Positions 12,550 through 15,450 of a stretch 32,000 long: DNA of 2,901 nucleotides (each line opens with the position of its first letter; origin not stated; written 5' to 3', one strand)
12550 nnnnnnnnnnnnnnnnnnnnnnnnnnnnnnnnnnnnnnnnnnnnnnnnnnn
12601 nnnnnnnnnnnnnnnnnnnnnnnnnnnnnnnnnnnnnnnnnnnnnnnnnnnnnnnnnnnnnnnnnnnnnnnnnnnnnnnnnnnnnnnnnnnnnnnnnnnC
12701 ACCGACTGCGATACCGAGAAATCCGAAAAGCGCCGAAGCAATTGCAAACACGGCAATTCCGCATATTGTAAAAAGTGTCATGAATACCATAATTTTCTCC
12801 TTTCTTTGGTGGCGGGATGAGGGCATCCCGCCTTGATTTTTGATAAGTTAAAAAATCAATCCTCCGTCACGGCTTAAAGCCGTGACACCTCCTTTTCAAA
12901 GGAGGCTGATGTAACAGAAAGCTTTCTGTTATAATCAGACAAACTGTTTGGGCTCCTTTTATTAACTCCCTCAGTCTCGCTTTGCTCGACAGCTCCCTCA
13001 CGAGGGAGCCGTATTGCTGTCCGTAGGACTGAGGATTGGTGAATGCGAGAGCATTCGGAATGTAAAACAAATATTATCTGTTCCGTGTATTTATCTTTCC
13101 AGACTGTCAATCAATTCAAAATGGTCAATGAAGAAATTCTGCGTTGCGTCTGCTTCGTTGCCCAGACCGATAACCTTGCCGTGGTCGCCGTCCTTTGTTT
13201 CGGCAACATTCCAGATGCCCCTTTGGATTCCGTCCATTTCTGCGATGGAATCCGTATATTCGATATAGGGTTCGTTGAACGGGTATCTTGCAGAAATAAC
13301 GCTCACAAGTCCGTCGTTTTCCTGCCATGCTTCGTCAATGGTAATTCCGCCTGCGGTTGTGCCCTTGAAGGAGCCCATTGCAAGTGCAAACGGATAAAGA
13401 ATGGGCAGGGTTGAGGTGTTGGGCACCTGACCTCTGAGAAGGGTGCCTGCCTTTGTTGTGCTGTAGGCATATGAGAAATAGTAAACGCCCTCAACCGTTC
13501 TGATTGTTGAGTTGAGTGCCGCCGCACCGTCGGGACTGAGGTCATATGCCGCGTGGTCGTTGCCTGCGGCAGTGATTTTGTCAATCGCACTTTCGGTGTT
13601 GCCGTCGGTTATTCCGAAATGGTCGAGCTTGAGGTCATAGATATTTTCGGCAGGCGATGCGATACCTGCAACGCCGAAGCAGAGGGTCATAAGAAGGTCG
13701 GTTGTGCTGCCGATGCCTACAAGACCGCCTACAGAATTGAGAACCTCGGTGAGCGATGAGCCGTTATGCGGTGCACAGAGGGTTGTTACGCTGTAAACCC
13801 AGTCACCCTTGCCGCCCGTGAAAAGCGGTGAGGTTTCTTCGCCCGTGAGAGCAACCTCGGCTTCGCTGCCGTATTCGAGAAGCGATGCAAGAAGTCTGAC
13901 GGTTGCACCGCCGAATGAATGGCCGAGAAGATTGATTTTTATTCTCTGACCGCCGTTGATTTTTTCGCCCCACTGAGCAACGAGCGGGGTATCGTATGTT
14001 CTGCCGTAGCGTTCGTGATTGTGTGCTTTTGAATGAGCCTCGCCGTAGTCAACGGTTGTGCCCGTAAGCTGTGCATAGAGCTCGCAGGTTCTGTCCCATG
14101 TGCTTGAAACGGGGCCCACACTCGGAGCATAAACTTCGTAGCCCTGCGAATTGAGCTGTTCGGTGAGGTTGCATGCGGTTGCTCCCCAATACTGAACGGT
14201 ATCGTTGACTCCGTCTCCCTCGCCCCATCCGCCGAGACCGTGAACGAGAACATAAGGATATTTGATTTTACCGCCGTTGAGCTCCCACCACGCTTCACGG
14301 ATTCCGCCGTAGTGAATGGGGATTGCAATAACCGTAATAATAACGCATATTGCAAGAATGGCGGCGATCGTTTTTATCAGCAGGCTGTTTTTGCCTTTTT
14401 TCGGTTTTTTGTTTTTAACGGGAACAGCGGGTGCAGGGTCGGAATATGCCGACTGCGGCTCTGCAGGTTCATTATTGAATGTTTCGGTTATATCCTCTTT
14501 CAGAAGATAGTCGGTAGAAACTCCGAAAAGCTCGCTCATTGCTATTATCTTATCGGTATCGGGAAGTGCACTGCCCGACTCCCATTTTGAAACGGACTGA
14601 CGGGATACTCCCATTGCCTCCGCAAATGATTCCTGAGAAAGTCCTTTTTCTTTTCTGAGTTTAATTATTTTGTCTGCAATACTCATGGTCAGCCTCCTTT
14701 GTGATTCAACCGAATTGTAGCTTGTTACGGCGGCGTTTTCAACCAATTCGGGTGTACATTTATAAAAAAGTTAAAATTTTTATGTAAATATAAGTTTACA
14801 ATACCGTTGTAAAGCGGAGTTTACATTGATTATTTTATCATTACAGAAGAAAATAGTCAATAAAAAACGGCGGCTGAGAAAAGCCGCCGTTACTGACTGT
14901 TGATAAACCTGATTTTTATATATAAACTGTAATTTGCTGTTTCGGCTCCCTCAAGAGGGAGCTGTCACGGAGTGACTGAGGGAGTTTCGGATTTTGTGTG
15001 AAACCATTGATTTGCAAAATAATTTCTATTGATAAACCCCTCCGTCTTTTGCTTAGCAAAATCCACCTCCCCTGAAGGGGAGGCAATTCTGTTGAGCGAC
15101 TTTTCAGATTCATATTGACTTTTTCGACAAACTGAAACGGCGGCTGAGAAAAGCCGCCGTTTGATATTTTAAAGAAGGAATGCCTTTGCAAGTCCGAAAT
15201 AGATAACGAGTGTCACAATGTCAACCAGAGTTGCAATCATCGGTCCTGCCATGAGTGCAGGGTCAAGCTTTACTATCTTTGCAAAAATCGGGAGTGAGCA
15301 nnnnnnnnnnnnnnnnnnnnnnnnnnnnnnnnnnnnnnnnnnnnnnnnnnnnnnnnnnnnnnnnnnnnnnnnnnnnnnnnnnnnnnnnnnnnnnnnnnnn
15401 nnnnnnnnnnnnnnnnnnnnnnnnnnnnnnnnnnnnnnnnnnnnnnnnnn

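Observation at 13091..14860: Membrane-spanning XRE-HTH / lipase fusion with two palindromic operators in its own promoter: a candidate one-component lipid sensor-regulator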

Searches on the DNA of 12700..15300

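Call 24: search_rna_families(source=window, start=12700, end=15300, threshold=evalue, max_evalue=1)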
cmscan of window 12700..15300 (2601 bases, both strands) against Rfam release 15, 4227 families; matches with E-value up to 1: 6.
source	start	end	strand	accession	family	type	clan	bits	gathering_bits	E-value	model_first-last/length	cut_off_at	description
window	14859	14962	-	RF02869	ncS025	Gene; sRNA;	-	31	46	0.0062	1-85/85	no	Burkholderia sRNA 25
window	15048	15171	+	RF02609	BSR0602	Gene; sRNA;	-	27.6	191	0.0014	1-169/169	no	Brucella sRNA 0602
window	14776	14909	+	RF03532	SQ2397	Cis-reg;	-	27.5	100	0.039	1-243/243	no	Cis-regulator of HTH transcription factor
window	14627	14685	+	RF02308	TtnuCD34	Gene; snRNA; snoRNA; CD-box;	-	24.9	80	0.13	1-64/64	no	Tetrahymena snoRNA TtnuCD34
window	15115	15184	-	RF01838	sobemo_FSE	Cis-reg; frameshift_element;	-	24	55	0.086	1-79/79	no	sobemovirus ribosomal frameshift elemental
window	15037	15086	-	RF01762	whalefall-1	Gene; sRNA;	-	17.3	37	0.42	1-56/56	no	Whalefall-1 RNA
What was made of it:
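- No Rfam family matches (call 24).
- Tried and rejected: Rfam found nothing above gathering score (call 24).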
